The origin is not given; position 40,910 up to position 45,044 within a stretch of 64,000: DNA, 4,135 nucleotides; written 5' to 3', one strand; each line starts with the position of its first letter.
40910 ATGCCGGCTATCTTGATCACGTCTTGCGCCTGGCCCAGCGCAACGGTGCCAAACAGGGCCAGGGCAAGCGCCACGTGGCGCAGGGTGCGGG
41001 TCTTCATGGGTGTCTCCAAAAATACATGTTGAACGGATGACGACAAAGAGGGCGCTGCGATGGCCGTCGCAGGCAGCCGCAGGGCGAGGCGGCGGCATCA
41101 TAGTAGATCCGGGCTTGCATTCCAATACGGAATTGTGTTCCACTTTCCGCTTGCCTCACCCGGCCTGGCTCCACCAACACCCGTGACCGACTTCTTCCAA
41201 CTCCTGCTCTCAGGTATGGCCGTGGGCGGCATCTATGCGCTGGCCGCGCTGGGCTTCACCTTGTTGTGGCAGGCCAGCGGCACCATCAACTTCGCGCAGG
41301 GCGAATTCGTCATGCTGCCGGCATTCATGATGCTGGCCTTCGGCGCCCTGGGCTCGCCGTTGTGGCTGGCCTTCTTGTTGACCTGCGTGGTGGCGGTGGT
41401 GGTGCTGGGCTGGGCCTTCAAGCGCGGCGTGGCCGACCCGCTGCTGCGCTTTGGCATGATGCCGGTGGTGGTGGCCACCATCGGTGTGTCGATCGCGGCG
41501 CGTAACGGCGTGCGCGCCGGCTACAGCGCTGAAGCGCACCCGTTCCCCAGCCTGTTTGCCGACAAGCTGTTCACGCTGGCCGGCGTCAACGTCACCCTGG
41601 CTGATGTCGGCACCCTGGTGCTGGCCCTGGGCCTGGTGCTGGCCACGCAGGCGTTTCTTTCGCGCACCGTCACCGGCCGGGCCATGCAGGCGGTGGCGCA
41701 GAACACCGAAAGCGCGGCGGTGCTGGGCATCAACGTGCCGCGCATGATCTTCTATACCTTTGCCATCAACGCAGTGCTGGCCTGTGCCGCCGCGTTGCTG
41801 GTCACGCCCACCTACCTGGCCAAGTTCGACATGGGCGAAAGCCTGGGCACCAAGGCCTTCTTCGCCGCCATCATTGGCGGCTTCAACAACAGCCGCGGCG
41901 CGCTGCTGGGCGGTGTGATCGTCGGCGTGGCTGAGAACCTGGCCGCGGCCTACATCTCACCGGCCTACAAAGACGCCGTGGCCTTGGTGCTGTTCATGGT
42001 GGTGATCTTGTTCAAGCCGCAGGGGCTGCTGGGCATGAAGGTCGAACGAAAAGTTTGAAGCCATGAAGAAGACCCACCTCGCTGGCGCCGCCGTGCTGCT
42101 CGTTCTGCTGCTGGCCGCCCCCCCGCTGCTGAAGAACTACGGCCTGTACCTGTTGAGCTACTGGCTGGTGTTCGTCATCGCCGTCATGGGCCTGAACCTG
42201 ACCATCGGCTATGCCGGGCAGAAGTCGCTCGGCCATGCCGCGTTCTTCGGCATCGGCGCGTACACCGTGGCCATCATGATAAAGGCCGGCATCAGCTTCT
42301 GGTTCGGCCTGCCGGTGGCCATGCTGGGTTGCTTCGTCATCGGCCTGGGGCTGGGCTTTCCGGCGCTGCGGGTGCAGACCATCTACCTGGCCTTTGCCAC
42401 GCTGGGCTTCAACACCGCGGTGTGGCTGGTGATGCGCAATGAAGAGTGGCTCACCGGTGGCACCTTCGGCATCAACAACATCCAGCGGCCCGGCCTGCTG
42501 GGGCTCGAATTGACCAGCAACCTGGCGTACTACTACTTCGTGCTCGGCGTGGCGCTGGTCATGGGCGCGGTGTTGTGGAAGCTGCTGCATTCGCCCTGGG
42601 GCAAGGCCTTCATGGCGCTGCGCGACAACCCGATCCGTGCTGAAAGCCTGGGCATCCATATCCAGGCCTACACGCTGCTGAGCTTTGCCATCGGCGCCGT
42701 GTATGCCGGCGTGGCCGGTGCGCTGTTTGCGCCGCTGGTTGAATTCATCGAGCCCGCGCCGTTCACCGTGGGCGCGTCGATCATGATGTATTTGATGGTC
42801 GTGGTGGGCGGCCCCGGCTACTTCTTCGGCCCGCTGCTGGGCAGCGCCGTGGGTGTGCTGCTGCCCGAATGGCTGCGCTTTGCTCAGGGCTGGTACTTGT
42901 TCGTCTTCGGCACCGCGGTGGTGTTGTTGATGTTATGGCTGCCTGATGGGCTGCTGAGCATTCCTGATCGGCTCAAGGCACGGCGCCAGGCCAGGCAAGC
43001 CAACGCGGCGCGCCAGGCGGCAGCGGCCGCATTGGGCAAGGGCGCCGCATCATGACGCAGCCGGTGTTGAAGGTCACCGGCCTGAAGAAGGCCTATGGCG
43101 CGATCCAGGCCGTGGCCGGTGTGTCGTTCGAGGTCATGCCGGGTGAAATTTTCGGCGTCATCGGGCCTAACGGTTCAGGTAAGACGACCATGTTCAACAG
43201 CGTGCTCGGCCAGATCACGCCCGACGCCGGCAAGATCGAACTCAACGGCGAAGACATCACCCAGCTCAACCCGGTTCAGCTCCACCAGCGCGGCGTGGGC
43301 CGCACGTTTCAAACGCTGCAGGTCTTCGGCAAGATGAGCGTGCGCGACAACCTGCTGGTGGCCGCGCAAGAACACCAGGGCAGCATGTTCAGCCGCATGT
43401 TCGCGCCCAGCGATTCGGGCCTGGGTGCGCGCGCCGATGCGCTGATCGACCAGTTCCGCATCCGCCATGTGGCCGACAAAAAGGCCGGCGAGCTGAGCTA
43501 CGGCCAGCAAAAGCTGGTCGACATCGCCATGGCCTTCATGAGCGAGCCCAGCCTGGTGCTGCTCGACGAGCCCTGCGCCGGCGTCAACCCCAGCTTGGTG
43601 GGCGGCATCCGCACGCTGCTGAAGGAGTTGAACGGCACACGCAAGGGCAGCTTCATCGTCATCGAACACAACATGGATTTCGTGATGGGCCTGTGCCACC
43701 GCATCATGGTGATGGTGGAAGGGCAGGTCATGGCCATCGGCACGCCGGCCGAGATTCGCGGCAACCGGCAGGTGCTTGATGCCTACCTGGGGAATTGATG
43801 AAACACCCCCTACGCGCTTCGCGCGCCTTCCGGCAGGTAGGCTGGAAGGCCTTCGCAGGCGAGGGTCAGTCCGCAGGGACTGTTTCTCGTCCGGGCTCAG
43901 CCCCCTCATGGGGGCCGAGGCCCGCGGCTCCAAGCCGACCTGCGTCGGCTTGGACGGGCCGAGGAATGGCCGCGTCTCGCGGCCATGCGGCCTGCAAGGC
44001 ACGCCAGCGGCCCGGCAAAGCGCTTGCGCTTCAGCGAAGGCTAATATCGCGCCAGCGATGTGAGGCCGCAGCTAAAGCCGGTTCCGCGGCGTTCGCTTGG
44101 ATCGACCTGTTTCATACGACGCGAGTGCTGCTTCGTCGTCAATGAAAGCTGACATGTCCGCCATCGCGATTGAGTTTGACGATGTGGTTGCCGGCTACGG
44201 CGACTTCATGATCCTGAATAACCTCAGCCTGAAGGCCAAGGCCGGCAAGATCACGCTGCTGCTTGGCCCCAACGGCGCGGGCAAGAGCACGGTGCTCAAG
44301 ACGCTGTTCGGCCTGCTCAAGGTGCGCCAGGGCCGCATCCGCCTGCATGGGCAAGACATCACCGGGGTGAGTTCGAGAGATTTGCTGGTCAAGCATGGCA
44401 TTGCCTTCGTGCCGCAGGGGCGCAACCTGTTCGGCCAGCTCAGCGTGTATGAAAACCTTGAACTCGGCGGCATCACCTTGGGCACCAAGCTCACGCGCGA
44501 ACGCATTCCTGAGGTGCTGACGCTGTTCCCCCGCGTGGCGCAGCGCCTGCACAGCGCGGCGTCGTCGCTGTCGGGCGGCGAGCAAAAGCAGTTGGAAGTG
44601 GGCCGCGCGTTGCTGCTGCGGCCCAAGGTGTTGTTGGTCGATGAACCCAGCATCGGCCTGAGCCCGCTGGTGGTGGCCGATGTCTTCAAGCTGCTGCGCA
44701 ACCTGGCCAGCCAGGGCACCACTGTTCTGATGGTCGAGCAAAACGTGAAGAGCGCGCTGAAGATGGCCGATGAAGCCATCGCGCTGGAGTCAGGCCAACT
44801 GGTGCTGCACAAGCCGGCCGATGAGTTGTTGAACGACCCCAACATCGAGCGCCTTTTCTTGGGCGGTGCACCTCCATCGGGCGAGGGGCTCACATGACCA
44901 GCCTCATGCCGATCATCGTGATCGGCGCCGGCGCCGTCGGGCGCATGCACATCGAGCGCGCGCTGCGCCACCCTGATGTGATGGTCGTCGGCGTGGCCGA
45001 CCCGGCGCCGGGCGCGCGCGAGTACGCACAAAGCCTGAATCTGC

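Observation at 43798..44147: Hairpin-array element inserted in the livG/livF overlap that restores translational coupling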

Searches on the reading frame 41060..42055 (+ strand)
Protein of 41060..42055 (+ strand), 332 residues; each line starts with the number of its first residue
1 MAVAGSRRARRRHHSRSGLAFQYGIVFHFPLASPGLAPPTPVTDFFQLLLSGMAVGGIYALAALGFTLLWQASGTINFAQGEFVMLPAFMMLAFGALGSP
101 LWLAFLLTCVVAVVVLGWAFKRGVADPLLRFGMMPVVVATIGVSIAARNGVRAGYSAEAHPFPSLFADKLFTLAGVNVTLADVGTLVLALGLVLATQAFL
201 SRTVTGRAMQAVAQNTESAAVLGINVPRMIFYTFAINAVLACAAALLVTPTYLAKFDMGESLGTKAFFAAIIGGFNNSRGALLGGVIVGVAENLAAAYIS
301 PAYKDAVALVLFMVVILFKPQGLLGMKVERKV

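Call 7: search_protein_families(library=ncbifam, proteins=[window:41060-42055:+], max_evalue=0.01)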
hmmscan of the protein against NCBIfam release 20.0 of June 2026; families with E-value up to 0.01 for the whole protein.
window:41060-42055:+ (332 aa): 10 families
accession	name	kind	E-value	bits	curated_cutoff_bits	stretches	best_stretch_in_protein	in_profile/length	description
NF008011.0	PRK10740.1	equivalog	5.7e-38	131.3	379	1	45-327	8-303/308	high-affinity branched-chain amino acid ABC transporter permease LivH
TIGR03409.1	urea_trans_UrtB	equivalog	4.3e-30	105.4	250.3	1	48-327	3-289/291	urea ABC transporter permease subunit UrtB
TIGR03622.1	urea_t_UrtB_arc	equivalog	6.6e-19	68.3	374.25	1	58-326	13-279/284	urea ABC transporter, permease protein UrtB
TIGR03408.1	urea_trans_UrtC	equivalog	9.4e-07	28.8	296.2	1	104-326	95-313/313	urea ABC transporter permease subunit UrtC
NF040906.3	GguB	equivalog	1.6e-06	27.6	450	1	186-293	228-342/375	multiple monosaccharide ABC transporter permease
NF011961.0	PRK15432.1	equivalog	2.1e-06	27.2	388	1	56-288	44-272/344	autoinducer 2 ABC transporter permease LsrC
NF047929.1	ABC_B6_perm_2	equivalog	0.00014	21.1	400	1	168-245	173-246/337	putative B6 ABC transporter permease subunit 2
NF007014.0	PRK09478.1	equivalog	0.00043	19.7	386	1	100-290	104-293/336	galactose/methyl galactoside ABC transporter permease MglC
NF007252.0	PRK09699.1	equivalog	0.00086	18.7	396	1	162-309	158-310/326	D-allose ABC transporter permease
NF008441.0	PRK11285.1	equivalog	0.0011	18.1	378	1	169-290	166-288/333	L-arabinose ABC transporter permease AraH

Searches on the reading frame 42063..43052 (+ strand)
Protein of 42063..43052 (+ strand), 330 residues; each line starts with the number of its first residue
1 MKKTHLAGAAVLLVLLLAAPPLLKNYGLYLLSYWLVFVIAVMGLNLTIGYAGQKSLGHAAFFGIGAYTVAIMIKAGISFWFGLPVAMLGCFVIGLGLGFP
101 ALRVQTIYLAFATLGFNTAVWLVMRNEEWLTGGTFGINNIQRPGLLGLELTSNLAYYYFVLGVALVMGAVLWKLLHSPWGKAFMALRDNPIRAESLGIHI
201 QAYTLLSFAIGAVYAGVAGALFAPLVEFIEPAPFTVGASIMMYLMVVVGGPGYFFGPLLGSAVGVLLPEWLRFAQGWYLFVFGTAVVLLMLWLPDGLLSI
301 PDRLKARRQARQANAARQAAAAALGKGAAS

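Call 7: search_protein_families(library=ncbifam, proteins=[window:42063-43052:+], max_evalue=0.01)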
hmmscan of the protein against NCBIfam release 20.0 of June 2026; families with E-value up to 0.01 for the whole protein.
window:42063-43052:+ (330 aa): 6 families
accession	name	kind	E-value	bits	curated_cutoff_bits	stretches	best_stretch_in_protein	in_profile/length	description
NF008450.0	PRK11301.1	subfamily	1.7e-50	172.7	366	2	11-152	95-237/418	high-affinity branched-chain amino acid ABC transporter permease LivM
TIGR03408.1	urea_trans_UrtC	equivalog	3.4e-35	122.3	296.2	2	97-299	108-312/313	urea ABC transporter permease subunit UrtC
TIGR03727.1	urea_t_UrtC_arc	equivalog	1.3e-21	76.9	575.55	1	7-317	30-358/369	urea ABC transporter, permease protein UrtC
TIGR03409.1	urea_trans_UrtB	equivalog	2.4e-16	60.3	250.3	1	31-301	8-289/291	urea ABC transporter permease subunit UrtB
TIGR03622.1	urea_t_UrtB_arc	equivalog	8.3e-10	38.4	374.25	1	34-298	11-277/284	urea ABC transporter, permease protein UrtB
NF011961.0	PRK15432.1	equivalog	1.1e-09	38.1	388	1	57-311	66-322/344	autoinducer 2 ABC transporter permease LsrC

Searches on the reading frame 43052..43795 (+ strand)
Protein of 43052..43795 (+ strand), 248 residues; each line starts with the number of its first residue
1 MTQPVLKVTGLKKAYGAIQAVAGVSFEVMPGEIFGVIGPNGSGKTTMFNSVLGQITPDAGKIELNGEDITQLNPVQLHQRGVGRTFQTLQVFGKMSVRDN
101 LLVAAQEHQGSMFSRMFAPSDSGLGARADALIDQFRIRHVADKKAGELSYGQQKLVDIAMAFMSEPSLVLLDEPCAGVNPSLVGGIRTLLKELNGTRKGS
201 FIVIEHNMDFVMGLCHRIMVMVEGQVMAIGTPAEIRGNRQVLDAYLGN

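Call 7: search_protein_families(library=ncbifam, proteins=[window:43052-43795:+], max_evalue=0.01)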
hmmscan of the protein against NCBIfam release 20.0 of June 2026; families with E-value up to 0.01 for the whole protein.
window:43052-43795:+ (248 aa): 187 families (the best 25 are shown)
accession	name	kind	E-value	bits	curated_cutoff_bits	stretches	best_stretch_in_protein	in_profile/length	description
NF008449.1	PRK11300.1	equivalog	2.8e-63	213.6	362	1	1-248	1-254/255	high-affinity branched-chain amino acid ABC transporter ATP-binding protein LivG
TIGR03411.1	urea_trans_UrtD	equivalog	2.5e-60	204.1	304.1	1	5-248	2-242/242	urea ABC transporter ATP-binding protein UrtD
TIGR04406.1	LPS_export_lptB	equivalog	1.4e-54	184.9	240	1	6-248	2-235/239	LPS export ABC transporter ATP-binding protein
TIGR03410.1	urea_trans_UrtE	equivalog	2.6e-45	154.7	285.8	1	6-236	1-220/230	urea ABC transporter ATP-binding subunit UrtE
NF008144.0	PRK10895.1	equivalog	2.9e-43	148.1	381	1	6-248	4-237/241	LPS export ABC transporter ATP-binding protein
TIGR01188.1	drrA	subfamily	2.3e-42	145.3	312.45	1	13-236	1-212/302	daunorubicin resistance ABC transporter, ATP-binding protein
TIGR02315.1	ABC_phnC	equivalog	6.2e-39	133.9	266.1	1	5-236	1-234/243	phosphonate ABC transporter ATP-binding protein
NF033858.1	ABC2_perm_RbbA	equivalog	2.9e-36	124.8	1050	1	4-240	265-489/909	ribosome-associated ATPase/putative transporter RbbA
TIGR03265.1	PhnT2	equivalog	1.1e-35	123.5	457.7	1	3-236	2-223/353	putative 2-aminoethylphosphonate ABC transporter ATP-binding protein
TIGR00968.1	3a0106s01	subfamily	5.1e-35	121.1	342.75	1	7-236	2-219/237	sulfate ABC transporter ATP-binding protein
NF010060.0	PRK13537.1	equivalog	1.5e-34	119.3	521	1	2-235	12-233/314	nodulation factor ABC transporter ATP-binding protein NodI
NF006987.0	PRK09452.1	equivalog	1.7e-34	119.1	482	1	2-236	14-236/378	spermidine/putrescine ABC transporter ATP-binding protein PotA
TIGR01186.1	proV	subfamily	1.8e-34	119.4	326.6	1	14-238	2-220/363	betaine/proline/choline family ABC transporter ATP-binding protein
TIGR03522.1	GldA_ABC_ATP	equivalog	8.8e-33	114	402.6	1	6-235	3-219/301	gliding motility-associated ABC transporter ATP-binding subunit GldA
NF010059.0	PRK13536.1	equivalog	9.7e-33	113.3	549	1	5-236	43-262/342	nodulation factor ABC transporter ATP-binding protein NodI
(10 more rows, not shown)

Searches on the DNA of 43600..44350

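Call 20: search_rna_families(source=window, start=43600, end=44350, threshold=evalue, max_evalue=1)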
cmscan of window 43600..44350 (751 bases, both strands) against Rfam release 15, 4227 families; matches with E-value up to 1: 2.
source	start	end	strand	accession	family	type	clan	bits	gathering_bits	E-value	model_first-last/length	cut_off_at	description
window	44175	44233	+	RF01150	sR11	Gene; snRNA; snoRNA; CD-box;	-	21.6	39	0.12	1-57/57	no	Small nucleolar RNA sR11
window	44189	44280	+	RF00223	IRES_Bip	Cis-reg; IRES;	-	10.4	40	0.81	1-263/263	no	bip internal ribosome entry site (IRES)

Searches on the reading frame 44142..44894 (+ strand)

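Call 7: search_protein_families(library=ncbifam, proteins=[window:44142-44894:+], max_evalue=0.01)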
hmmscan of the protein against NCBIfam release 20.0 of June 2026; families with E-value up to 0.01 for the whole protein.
window:44142-44894:+ (251 aa): 189 families (the best 25 are shown)
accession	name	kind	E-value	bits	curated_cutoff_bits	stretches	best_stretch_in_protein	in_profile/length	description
TIGR03410.1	urea_trans_UrtE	equivalog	3e-60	203.5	285.8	1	11-229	2-219/230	urea ABC transporter ATP-binding subunit UrtE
NF008626.0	PRK11614.1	equivalog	4.2e-59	199.9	441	1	7-242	3-237/237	high-affinity branched-chain amino acid ABC transporter ATP-binding protein LivF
TIGR04406.1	LPS_export_lptB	equivalog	2.1e-45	154.9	240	1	13-241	5-234/239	LPS export ABC transporter ATP-binding protein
TIGR01188.1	drrA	subfamily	9.7e-40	136.7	312.45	1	19-229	3-211/302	daunorubicin resistance ABC transporter, ATP-binding protein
TIGR00972.1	3a0107s01c2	equivalog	1.5e-38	132.5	343.2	1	10-234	2-235/248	phosphate ABC transporter ATP-binding protein PstB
NF008144.0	PRK10895.1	equivalog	5.8e-38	130.7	381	1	15-241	9-236/241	LPS export ABC transporter ATP-binding protein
NF007027.0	PRK09493.1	equivalog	2.8e-37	128.4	379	1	10-238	2-232/240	glutamine ABC transporter ATP-binding protein GlnQ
TIGR03864.1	PQQ_ABC_ATP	hypoth_equivalog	9.2e-37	126.7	302.25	1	10-234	2-224/236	ABC transporter, ATP-binding subunit, PQQ-dependent alcohol dehydrogenase system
NF010060.0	PRK13537.1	equivalog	1.3e-35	122.8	521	1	3-225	9-229/314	nodulation factor ABC transporter ATP-binding protein NodI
TIGR00968.1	3a0106s01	subfamily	2.8e-35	122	342.75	1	10-234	1-223/237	sulfate ABC transporter ATP-binding protein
NF010059.0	PRK13536.1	equivalog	1.6e-34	119.2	549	1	3-230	37-262/342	nodulation factor ABC transporter ATP-binding protein NodI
NF010068.0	PRK13548.1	equivalog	5.8e-34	117.4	261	1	8-239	4-240/261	heme ABC transporter ATP-binding protein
TIGR02673.1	FtsE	equivalog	7.9e-34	117.2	264.85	1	10-219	2-214/214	cell division ATP-binding protein FtsE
TIGR03411.1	urea_trans_UrtD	equivalog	1.2e-33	116.8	304.1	1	10-241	3-241/242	urea ABC transporter ATP-binding protein UrtD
NF047930.1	ABC_ATP_B6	equivalog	1.5e-33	116.2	670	1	10-229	3-223/510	putative B6 ABC transporter ATP-binding protein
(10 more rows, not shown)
